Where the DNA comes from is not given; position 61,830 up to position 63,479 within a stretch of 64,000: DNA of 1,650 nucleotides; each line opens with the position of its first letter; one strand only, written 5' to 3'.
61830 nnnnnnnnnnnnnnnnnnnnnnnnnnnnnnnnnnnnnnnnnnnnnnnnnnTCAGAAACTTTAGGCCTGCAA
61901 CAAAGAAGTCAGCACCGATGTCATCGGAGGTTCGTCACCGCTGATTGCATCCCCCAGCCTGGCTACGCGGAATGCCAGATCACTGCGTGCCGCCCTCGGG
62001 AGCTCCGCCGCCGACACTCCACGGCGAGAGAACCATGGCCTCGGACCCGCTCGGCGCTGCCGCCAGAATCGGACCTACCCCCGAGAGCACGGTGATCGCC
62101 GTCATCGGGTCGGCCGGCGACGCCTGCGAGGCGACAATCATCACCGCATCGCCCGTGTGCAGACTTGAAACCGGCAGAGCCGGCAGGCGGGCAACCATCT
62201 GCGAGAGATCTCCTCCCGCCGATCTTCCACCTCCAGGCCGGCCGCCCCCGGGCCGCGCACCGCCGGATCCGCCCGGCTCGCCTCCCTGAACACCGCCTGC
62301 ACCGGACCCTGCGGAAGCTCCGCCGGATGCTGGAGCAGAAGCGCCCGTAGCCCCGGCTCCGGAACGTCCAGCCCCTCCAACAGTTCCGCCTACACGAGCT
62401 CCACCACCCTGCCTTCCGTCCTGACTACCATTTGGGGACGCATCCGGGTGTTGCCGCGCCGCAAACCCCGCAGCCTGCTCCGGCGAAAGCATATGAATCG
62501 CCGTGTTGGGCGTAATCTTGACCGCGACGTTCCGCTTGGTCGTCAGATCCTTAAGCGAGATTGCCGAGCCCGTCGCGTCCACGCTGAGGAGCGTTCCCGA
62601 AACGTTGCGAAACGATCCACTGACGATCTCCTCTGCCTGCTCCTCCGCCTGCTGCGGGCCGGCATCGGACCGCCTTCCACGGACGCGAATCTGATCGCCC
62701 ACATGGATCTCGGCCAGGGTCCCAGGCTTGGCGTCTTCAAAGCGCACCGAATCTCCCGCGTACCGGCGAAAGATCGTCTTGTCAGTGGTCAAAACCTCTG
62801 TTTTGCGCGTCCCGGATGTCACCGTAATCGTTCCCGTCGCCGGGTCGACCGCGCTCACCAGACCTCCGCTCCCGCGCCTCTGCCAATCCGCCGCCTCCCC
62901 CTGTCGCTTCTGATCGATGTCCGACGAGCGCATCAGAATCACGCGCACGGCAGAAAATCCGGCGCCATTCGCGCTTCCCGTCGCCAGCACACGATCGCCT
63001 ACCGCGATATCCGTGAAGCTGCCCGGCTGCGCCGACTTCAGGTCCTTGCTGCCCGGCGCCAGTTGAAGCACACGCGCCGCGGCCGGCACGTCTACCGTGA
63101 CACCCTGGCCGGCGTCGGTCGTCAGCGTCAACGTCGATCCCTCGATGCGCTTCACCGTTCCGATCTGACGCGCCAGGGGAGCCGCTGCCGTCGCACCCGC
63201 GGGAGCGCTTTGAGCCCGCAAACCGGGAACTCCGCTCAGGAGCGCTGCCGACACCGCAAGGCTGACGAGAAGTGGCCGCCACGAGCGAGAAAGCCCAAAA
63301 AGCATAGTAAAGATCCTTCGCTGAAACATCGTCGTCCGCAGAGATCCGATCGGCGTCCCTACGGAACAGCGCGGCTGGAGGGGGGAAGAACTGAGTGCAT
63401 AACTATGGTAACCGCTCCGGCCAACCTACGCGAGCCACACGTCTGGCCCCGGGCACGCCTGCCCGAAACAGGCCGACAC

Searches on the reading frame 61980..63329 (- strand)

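Call 11: search_protein_families(library=ncbifam, proteins=[window:61980-63329:-])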
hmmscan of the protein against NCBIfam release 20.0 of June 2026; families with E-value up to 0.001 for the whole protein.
window:61980-63329:- (449 aa): 0 families

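Call 57: search_protein_families(library=pfam, proteins=[window:61980-63329:-], max_evalue=0.01)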
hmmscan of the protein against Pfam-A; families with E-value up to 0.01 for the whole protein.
window:61980-63329:- (449 aa): 2 families
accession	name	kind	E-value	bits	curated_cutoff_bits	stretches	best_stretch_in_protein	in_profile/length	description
PF18914.6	DUF5666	-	8.3e-06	26.4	27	1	156-228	2-56/60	Domain of unknown function (DUF5666)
PF11604.15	CusF_Ec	-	4.2e-05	23.7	27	0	196-225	36-65/72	Copper binding periplasmic protein CusF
